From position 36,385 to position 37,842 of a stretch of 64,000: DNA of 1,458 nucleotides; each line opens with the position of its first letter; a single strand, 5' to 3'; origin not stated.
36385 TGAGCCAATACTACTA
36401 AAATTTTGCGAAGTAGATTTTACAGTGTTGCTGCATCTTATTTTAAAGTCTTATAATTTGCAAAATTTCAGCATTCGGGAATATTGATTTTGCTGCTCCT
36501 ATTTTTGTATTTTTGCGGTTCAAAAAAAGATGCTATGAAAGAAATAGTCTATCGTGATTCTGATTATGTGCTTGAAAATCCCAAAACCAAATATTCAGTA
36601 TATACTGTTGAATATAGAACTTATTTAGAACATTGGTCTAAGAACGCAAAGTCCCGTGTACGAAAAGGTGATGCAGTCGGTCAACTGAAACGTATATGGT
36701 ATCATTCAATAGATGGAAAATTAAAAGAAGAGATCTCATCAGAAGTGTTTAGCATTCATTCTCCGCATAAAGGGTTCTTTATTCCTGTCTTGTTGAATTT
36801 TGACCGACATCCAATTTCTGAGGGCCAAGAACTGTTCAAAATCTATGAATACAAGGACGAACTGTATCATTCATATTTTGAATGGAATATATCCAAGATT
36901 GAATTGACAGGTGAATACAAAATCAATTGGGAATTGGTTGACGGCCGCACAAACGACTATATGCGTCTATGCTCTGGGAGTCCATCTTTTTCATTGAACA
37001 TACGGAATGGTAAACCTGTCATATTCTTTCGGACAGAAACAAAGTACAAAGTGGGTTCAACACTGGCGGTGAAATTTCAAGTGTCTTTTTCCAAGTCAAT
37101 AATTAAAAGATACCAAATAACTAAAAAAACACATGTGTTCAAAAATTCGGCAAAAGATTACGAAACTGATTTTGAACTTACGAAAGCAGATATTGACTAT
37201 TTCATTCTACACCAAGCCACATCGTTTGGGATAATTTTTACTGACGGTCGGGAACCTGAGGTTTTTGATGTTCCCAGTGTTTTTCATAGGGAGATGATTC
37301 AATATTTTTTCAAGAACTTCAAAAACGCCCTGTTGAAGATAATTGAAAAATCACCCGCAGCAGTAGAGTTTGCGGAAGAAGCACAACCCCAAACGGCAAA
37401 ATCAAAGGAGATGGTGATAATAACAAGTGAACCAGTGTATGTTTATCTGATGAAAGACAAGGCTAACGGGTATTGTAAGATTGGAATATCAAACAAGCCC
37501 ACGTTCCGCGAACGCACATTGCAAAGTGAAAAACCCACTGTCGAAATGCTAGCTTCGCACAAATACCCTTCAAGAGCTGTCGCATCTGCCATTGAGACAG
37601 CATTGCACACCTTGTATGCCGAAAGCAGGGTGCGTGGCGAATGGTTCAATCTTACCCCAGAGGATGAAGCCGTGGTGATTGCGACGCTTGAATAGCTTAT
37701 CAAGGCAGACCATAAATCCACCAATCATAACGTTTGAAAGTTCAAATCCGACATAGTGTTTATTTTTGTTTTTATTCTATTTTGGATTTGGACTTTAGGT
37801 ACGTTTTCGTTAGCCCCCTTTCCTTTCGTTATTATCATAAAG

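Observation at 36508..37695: Orphan fusion: lipoyl/biotinyl-like barrel motif plus unknown middle region plus C-terminal T5orf172 (GIY-YIG-like) domain inside the AT-rich island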

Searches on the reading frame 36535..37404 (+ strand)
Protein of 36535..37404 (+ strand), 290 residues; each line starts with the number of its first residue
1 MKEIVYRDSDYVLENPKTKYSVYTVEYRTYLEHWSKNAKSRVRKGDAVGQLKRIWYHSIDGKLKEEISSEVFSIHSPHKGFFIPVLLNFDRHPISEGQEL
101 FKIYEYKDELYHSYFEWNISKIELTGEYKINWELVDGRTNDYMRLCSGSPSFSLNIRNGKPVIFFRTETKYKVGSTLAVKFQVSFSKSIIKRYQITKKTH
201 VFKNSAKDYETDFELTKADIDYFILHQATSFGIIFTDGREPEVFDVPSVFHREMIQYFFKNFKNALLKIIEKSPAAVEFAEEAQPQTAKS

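Call 54: find_homologous_proteins(query=window:36535-37404:+, max_evalue=0.01)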
Query window:36535-37404:+ (290 aa): 1 proteins with E <= 0.01 among 281 candidates.
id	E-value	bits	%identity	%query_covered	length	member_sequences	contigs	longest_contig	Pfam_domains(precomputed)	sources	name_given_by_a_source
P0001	1.7e-187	640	99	100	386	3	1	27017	PF10544.16,PF13455.13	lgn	-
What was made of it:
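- Tried and rejected: A search with residues 1-290 alone returned only the 99% twin, because of the word-index limit (call 54).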

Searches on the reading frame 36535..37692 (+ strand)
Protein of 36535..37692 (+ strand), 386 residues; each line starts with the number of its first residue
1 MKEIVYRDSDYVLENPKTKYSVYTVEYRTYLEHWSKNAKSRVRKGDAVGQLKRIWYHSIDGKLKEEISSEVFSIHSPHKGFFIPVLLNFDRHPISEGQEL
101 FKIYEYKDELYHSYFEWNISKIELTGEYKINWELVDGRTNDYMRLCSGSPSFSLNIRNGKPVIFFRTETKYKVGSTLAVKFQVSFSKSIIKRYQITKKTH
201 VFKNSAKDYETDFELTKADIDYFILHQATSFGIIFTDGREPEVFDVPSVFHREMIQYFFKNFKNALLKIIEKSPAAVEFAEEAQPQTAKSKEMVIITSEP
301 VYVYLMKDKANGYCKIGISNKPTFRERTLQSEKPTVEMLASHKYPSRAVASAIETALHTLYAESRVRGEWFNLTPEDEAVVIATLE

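Call 3: search_protein_families(library=pfam, proteins=[window:36535-37692:+], max_evalue=1)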
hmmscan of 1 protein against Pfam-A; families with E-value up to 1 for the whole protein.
window:36535-37692:+ (386 aa): 4 families
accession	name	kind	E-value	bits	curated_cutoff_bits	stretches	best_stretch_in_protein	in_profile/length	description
PF13455.12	MUG113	-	8.9e-11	42.7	22.3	1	314-377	1-65/73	Meiotically up-regulated gene 113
PF10544.15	T5orf172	-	2.6e-07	31.5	20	1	302-377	2-92/101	T5orf172 domain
PF02027.23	RolB_RolC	-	0.032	14.3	23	1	277-314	53-95/189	RolB/RolC glucosidase family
PF08541.16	ACP_syn_III_C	-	0.28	11.8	26.6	1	214-230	5-21/90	3-Oxoacyl-[acyl-carrier-protein (ACP)] synthase III C terminal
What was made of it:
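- On T5orf172 / MUG113 (Pfam PF10544, PF13455; GIY-YIG clan): MUG113 42.7 bits (cutoff 22.3); T5orf172 31.5 bits (cutoff 20) (call 3).
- On Lipoyl/biotinyl attachment domain (PF00364): The window protein has no hit at E<=1 (call 3).
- Closest known: Lipoyl/biotinyl attachment domain. Different: The window protein has no profile hit (call 3).
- Checked: It hits Pfam MUG113 (8.9e-11, 42.7 bits against a cutoff of 22.3) and T5orf172 (2.6e-7, 31.5 against 20) (call 3).
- The nuclease domain is above the Pfam thresholds (call 3).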

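Call 4: search_protein_families(library=padloc, proteins=[window:36535-37692:+], max_evalue=1)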
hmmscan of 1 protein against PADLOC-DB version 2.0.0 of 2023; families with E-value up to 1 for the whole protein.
window:36535-37692:+ (386 aa): 1 family
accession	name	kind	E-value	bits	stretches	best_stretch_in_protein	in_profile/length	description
PDLC05041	PDC-S57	-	5e-05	21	1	299-382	4-90/212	-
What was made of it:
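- On SNIPE / PD-lambda-1: PDC-S57 is the only PADLOC model matched at E<=1 (call 4)
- On PADLOC PDC-S57: Only 87 of 212 profile positions match, E=5e-5 (call 4)
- Closest known: SNIPE / PD-lambda-1. Different: The only PADLOC model matched at E<=1 is PDC-S57 (call 4).
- Closest known: PADLOC candidate PDC-S57. Same: A single-gene candidate with a T5orf172-type domain, and the only PADLOC model hit (5e-5, call 4).
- No PADLOC system model matches beyond the nuclease domain (call 4).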

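Call 5: search_protein_families(library=phrogs, proteins=[window:36535-37692:+], max_evalue=1)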
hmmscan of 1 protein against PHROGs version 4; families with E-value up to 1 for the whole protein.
window:36535-37692:+ (386 aa): 7 families
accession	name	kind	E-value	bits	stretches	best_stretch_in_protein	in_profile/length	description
phrog_8130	-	unknown function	8e-12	45.9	1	288-379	164-256/434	-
phrog_4284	-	unknown function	2.9e-11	44.4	1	296-377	80-157/171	-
phrog_681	-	DNA, RNA and nucleotide metabolism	1.9e-06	27.8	1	297-380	436-531/576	endonuclease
phrog_18411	-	DNA, RNA and nucleotide metabolism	5.5e-06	27.2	1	301-376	5-78/236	homing endonuclease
phrog_33921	-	unknown function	0.012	16.5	1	303-374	70-135/160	-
phrog_8604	-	unknown function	0.031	14.9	1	288-376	112-189/200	-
phrog_6983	-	unknown function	0.34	11.9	0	258-289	32-63/73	-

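Call 7: find_homologous_proteins(query=window:36535-37692:+)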
Query window:36535-37692:+ (386 aa): 455 proteins with E <= 0.001 among 1988 candidates; the best 120 are listed.
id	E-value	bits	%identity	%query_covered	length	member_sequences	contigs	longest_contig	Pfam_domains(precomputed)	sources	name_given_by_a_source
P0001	3.0e-253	857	99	100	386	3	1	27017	PF10544.16,PF13455.13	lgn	-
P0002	2.2e-38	150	41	58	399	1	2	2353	PF10544.16,PF13455.13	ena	-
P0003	1.2e-35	141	38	58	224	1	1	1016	PF10544.16,PF13455.13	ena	-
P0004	7.2e-35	139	37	70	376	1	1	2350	PF10544.16,PF13455.13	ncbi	-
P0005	9.0e-35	139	35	76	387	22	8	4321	PF10544.16,PF13455.13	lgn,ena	-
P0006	1.4e-34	138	43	44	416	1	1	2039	PF10544.16,PF13455.13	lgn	-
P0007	1.2e-33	135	34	76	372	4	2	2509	PF10544.16,PF13455.13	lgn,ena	-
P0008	1.7e-33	134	35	68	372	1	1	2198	PF10544.16,PF13455.13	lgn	-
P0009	1.9e-33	134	35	72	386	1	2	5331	PF10544.16,PF13455.13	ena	-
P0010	2.1e-33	134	34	72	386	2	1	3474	PF10544.16,PF13455.13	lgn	-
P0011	5.7e-33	133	35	72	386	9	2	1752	PF10544.16,PF13455.13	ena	-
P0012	6.7e-33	132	35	72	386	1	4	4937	PF10544.16,PF13455.13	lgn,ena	-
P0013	9.4e-33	132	32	75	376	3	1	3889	PF10544.16,PF13455.13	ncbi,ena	-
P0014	1.7e-32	131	33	76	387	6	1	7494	PF10544.16,PF13455.13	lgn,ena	-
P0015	1.7e-32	131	32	78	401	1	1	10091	PF10544.16,PF13455.13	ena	-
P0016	2.2e-32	131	35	72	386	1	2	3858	PF10544.16,PF13455.13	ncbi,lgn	-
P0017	5.1e-32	129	34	72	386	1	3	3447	PF10544.16,PF13455.13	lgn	-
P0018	1.6e-31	128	33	74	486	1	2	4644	PF10544.16,PF13455.13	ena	-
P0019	4.3e-31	126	35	61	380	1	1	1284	PF10544.16,PF13455.13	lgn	-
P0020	5.5e-31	126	31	82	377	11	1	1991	PF10544.16,PF13455.13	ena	-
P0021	6.0e-31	126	33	70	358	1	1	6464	PF10544.16,PF13455.13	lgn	-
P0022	1.2e-30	125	34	74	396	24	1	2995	PF10544.16,PF13455.13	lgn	-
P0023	2.3e-30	124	34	74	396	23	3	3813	PF10544.16,PF13455.13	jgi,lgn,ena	-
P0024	2.6e-30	124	33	75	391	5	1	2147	PF10544.16,PF13455.13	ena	-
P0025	3.4e-30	123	30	91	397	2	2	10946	PF10544.16,PF13455.13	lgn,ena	-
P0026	3.5e-30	123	38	52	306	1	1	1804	PF10544.16,PF13455.13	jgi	jgi:hypothetical protein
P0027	3.8e-30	123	32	81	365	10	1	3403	PF10544.16,PF13455.13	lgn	-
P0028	3.8e-30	123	33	74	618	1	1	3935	PF10544.16,PF13455.13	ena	-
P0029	4.0e-30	123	34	60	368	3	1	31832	PF10544.16,PF13455.13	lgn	-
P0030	4.1e-30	123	35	74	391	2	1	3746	PF10544.16,PF13455.13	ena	-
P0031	4.3e-30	123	40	46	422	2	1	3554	PF10544.16,PF13455.13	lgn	-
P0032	6.9e-30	122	38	55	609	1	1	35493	PF10544.16,PF13455.13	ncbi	-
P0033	7.2e-30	122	32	74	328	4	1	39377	PF10544.16,PF13455.13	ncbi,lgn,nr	ncbi:MAG: GIY-YIG nuclease family protein [Prevotella sp.]|nr:GIY-YIG nuclease family protein [Prevo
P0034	7.4e-30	122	30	91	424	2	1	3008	PF10544.16,PF13455.13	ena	-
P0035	7.9e-30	122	65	22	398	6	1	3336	PF10544.16,PF13455.13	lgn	-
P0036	9.5e-30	122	34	73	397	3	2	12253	PF10544.16,PF13455.13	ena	-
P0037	1.1e-29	122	32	70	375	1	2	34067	PF10544.16,PF13455.13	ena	-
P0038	1.3e-29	122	38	59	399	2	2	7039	PF10544.16,PF13455.13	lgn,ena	-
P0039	1.5e-29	121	30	97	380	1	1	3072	PF10544.16,PF13455.13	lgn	-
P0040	1.7e-29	121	30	91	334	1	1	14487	PF10544.16,PF13455.13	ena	-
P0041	1.8e-29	121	40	46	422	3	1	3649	PF10544.16,PF13455.13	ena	-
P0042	1.8e-29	121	37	50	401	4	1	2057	PF10544.16,PF13455.13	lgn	-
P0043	1.9e-29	121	34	75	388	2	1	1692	PF10544.16,PF13455.13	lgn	-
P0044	2.5e-29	121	53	35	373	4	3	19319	PF10544.16,PF13455.13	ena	-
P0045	2.6e-29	121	66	23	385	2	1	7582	PF10544.16,PF13455.13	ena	-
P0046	2.7e-29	121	32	81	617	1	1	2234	PF10544.16,PF13455.13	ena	-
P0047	2.8e-29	120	33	74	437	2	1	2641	PF10544.16,PF13455.13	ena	-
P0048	3.6e-29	120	31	93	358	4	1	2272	PF10544.16,PF13455.13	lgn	-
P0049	4.1e-29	120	34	68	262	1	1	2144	PF10544.16,PF13455.13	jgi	jgi:hypothetical protein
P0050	4.4e-29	120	32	82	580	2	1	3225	PF10544.16,PF13455.13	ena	-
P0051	5.1e-29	120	34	60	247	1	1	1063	PF10544.16,PF13455.13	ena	-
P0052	5.2e-29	120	28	91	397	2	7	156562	PF10544.16,PF13455.13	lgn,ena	-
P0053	5.7e-29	119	41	45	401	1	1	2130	PF10544.16,PF13455.13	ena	-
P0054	7.4e-29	119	34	63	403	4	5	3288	PF10544.16,PF13455.13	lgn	-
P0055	1.0e-28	119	35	60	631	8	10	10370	PF10544.16,PF13455.13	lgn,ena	-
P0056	1.3e-28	118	36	61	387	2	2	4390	PF10544.16,PF13455.13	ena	-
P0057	1.5e-28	118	32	79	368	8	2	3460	PF10544.16,PF13455.13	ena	-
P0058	1.7e-28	118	39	46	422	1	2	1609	PF10544.16,PF13455.13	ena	-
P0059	1.7e-28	118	67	22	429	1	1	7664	PF10544.16,PF13455.13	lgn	-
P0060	1.7e-28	118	32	81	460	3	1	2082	PF10544.16,PF13455.13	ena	-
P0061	1.8e-28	118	32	91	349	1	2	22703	PF10544.16,PF13455.13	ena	-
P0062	1.8e-28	118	40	50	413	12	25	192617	PF10544.16,PF13455.13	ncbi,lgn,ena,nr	ncbi:MAG: GIY-YIG nuclease family protein [Bacteroidales bacterium]|nr:GIY-YIG nuclease family prote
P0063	1.9e-28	118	40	46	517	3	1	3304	PF10544.16,PF13455.13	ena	-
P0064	2.0e-28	118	36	50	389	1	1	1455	PF10544.16,PF13455.13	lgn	-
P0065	2.0e-28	118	29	92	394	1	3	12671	PF10544.16,PF13455.13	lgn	-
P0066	2.2e-28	118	30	91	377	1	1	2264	PF10544.16,PF13455.13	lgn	-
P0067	2.4e-28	117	32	74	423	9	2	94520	PF10544.16,PF13455.13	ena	-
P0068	2.4e-28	117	35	60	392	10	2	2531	PF10544.16,PF13455.13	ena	-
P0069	2.6e-28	117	32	75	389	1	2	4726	PF10544.16,PF13455.13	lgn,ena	-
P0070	3.0e-28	117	38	47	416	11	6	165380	PF10544.16,PF13455.13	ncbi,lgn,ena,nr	ncbi:MAG: GIY-YIG nuclease family protein [Bacteroidales bacterium]|nr:GIY-YIG nuclease family prote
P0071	3.2e-28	117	64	22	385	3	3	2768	PF10544.16,PF13455.13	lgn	-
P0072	3.6e-28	117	40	46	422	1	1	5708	PF10544.16,PF13455.13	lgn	-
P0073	3.6e-28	117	65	22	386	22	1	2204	PF10544.16,PF13455.13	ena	-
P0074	3.6e-28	117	40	47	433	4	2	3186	PF10544.16,PF13455.13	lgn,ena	-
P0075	3.7e-28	117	41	45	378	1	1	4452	PF10544.16,PF13455.13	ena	-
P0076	3.7e-28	117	65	23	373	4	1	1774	PF10544.16,PF13455.13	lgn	-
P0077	3.8e-28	117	36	51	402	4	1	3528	PF10544.16,PF13455.13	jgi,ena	jgi:hypothetical protein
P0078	4.4e-28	117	38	49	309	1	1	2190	PF10544.16,PF13455.13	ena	-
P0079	4.8e-28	116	31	76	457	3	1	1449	PF10544.16,PF13455.13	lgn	-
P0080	5.3e-28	116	39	49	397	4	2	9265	PF10544.16,PF13455.13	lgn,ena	-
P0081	5.5e-28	116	28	89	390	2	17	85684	PF10544.16,PF13455.13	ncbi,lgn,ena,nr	ncbi:MAG: GIY-YIG nuclease family protein [Bacteroidales bacterium]|nr:GIY-YIG nuclease family prote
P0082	5.6e-28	116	48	34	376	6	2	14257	PF10544.16,PF13455.13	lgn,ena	-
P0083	5.7e-28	116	38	47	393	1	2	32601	PF10544.16,PF13455.13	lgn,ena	-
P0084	5.8e-28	116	35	62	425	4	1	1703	PF10544.16,PF13455.13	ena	-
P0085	6.3e-28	116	30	91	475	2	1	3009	PF10544.16,PF13455.13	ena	-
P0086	6.4e-28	116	29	92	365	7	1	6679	PF10544.16,PF13455.13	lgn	-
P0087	6.6e-28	116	31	74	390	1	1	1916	PF10544.16,PF13455.13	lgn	-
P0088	6.8e-28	116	33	74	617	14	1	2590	PF10544.16,PF13455.13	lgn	-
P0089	6.9e-28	116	35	56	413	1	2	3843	PF10544.16,PF13455.13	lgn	-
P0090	8.3e-28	116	30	91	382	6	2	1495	PF10544.16,PF13455.13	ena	-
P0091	8.3e-28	116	32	82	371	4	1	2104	PF10544.16,PF13455.13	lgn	-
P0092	8.5e-28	116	35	60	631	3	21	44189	PF10544.16,PF13455.13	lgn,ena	-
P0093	9.1e-28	116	67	22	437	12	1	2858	PF10544.16,PF13455.13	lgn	-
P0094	9.5e-28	115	33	75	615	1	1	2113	PF10544.16,PF13455.13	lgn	-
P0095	1.0e-27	115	65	22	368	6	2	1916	PF10544.16,PF13455.13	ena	-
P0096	1.1e-27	115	32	82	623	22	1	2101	PF10544.16,PF13455.13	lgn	-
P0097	1.1e-27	115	47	33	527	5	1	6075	PF10544.16,PF13455.13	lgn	-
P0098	1.2e-27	115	59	24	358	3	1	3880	PF10544.16,PF13455.13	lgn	-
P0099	1.2e-27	115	33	72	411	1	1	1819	PF10544.16,PF13455.13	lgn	-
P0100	1.4e-27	115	29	89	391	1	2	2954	PF10544.16,PF13455.13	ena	-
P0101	1.5e-27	115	30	82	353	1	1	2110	PF10544.16,PF13455.13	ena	-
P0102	1.5e-27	115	29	93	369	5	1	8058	PF10544.16,PF13455.13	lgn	-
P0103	1.5e-27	115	30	81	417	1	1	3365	PF10544.16,PF13455.13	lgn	-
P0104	1.6e-27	115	66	22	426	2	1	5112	PF10544.16,PF13455.13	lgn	-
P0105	1.6e-27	115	28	92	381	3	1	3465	PF10544.16,PF13455.13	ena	-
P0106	1.6e-27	115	48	32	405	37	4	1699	PF10544.16,PF13455.13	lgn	-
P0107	1.8e-27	114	57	23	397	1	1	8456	PF10544.16,PF13455.13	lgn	-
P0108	1.9e-27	114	32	81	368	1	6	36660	PF10544.16,PF13455.13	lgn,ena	-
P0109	1.9e-27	114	33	70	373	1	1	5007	PF10544.16,PF13455.13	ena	-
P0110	1.9e-27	114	29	81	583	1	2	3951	PF10544.16,PF13455.13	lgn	-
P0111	1.9e-27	114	41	45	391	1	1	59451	PF10544.16,PF13455.13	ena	-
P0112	2.5e-27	114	35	56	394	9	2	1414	PF10544.16,PF13455.13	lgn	-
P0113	3.3e-27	114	28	92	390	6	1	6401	PF10544.16,PF13455.13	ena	-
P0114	3.9e-27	113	40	45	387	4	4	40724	PF10544.16,PF13455.13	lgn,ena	-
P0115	4.0e-27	113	39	45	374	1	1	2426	PF10544.16,PF13455.13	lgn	-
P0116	4.0e-27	113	63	23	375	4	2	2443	PF10544.16,PF13455.13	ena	-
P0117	4.1e-27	113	64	22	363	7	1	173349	PF10544.16,PF13455.13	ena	-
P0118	4.8e-27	113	31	90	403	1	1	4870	PF10544.16,PF13455.13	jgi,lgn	-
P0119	4.9e-27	113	31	90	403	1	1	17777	PF10544.16,PF13455.13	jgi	-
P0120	5.0e-27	113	30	92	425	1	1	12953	PF10544.16,PF13455.13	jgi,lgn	jgi:hypothetical protein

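Call 8: search_protein_families(library=ncbifam, proteins=[window:36535-37692:+], max_evalue=1)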
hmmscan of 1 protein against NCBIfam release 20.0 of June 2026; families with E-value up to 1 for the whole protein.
window:36535-37692:+ (386 aa): 1 family
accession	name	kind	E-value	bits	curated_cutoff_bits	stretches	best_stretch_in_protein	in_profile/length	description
NF000586.1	PRK00011.1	subfamily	0.092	11.5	335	1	327-365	10-48/404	serine hydroxymethyltransferase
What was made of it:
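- There is no NCBIfam housekeeping match (call 8).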

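Call 12: search_solved_structures(query=A1, max_evalue=1)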
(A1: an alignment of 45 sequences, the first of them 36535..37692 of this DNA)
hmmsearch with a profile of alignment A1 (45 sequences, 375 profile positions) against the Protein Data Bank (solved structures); distinct sequences matched with E-value up to 1: 0.

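Call 13: find_related_loci(query=A1, collection=genome_contigs, flank=8000)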
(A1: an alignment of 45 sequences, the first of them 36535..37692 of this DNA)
Query A1 (386 aa) in genome_contigs; peptide patterns used: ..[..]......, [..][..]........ (x = any residue, [..] = any of these).
112 stretches matched a pattern; 104 encode a relative of the query (tblastn E <= 1e-3); the best 80 are kept; 80 distinct loci.
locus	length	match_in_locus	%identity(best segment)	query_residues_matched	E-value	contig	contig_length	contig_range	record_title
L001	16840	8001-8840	35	94-386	6e-40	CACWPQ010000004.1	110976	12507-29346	MAG: uncultured Bacteroidetes bacterium isolate RUG10805 genome assembly, contig: RUG10805_asm_4, whole genome shotgun s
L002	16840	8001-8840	34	94-386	3e-39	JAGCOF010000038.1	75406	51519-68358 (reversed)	MAG: Bacteroidales bacterium isolate RGIG9971 Yak_Reticulum-2__c560636, whole genome shotgun sequence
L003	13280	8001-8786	35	108-386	4e-38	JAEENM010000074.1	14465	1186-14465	MAG: Bacteroidales bacterium isolate Tb.RUG.263 NODE_2200001_length_14465_cov_2.305900, whole genome shotgun sequence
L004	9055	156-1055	33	92-386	2e-38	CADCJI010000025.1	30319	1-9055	MAG: uncultured Bacteroidia bacterium isolate RUG14699 genome assembly, contig: RUG14699_asm_25, whole genome shotgun se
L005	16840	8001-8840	33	88-386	7e-38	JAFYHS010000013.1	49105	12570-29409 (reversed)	MAG: Bacteroidales bacterium isolate RGIG7101 Water_buffalos_Abomasum-1__c33, whole genome shotgun sequence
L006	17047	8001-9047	32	34-386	1e-37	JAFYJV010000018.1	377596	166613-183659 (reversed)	MAG: Bacteroidales bacterium isolate RGIG7156 Water_buffalos_Abomasum-5__c26, whole genome shotgun sequence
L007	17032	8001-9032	31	40-386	1e-37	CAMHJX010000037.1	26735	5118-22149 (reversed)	MAG: uncultured Bacteroidales bacterium isolate SRR11784281_bin.64_metaWRAP_v1.3_MAG genome assembly, contig: ERZ1220335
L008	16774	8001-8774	35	125-386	5e-37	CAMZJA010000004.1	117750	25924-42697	MAG TPA_asm: uncultured Bacteroidales bacterium isolate SRR10912535_bin.87_metaWRAP_v1.3_MAG genome assembly, contig: ER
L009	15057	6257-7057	34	114-386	7e-37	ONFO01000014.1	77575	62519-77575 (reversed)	uncultured Bacteroidales bacterium isolate RUG265 genome assembly, contig: scaffold_55, whole genome shotgun sequence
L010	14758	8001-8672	34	152-386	2e-35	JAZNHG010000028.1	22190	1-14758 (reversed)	MAG: Bacteroidales bacterium isolate T1900044695_TS20190161.MAGScoT_cleanbin_000001 SGB_1770_k141_1099899, whole genome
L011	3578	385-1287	32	74-386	3e-35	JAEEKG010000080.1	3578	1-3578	MAG: Clostridiales bacterium isolate Tb.RUG.188 k141_9837569_flag=1_multi=15.0000_len=3578, whole genome shotgun sequenc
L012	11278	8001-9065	29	34-386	9e-35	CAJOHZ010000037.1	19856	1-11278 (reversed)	uncultured Bacteroidales bacterium isolate Red_deer_4_mag_203 genome assembly, contig: scaffold_4310, whole genome shotg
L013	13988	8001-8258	67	301-386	6e-34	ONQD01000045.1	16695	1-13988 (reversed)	uncultured Bacteroidales bacterium isolate RUG539 genome assembly, contig: scaffold_1621, whole genome shotgun sequence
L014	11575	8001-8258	67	301-386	8e-34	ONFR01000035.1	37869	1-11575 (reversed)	uncultured Bacteroidales bacterium isolate RUG264 genome assembly, contig: scaffold_1013, whole genome shotgun sequence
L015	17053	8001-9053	30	30-386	1e-33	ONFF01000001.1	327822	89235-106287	uncultured Bacteroidales bacterium isolate RUG245 genome assembly, contig: scaffold_0, whole genome shotgun sequence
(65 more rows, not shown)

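Call 14: find_encoding_contigs(protein=P0001, flank=10000)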
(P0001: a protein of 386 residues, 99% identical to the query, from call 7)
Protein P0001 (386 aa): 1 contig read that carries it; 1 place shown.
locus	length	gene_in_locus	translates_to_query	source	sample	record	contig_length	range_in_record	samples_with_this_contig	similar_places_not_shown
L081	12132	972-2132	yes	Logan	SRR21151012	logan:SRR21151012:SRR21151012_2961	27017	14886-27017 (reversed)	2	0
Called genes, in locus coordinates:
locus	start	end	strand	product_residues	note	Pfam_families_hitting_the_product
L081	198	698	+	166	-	-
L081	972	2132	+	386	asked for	PF10544:T5orf172 (weak), PF13455:MUG113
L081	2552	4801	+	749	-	PF01262:AlaDh_PNT_C (faint), PF00175:NAD_binding_1 (weak), PF10418:DHODB_Fe-S_bind, PF14691:Fer4_20, PF07992:Pyr_redox_2, PF13450:NAD_binding_8, PF13738:Pyr_redox_3 (weak), PF00070:Pyr_redox, +1 more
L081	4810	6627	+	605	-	PF00004:AAA, PF17866:AAA_lid_6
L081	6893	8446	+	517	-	PF28550:DUF8436, PF03486:HI0933_like (weak), PF07992:Pyr_redox_2 (faint), PF21688:FAD-depend_C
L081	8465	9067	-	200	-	PF13645:YkuD_2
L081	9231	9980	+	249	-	PF03591:AzlC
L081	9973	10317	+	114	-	PF05437:AzlD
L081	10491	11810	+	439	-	PF01551:Peptidase_M23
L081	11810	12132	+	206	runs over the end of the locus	PF02421:FeoB_N, PF03193:RsgA_GTPase (weak), PF01926:MMR_HSR1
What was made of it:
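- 36535..37695 (+): CDS of 386 aa plus stop: the three-domain T5orf172 family protein. P0001 is 99% identical and is called from the same ATG in L081 (call 14).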
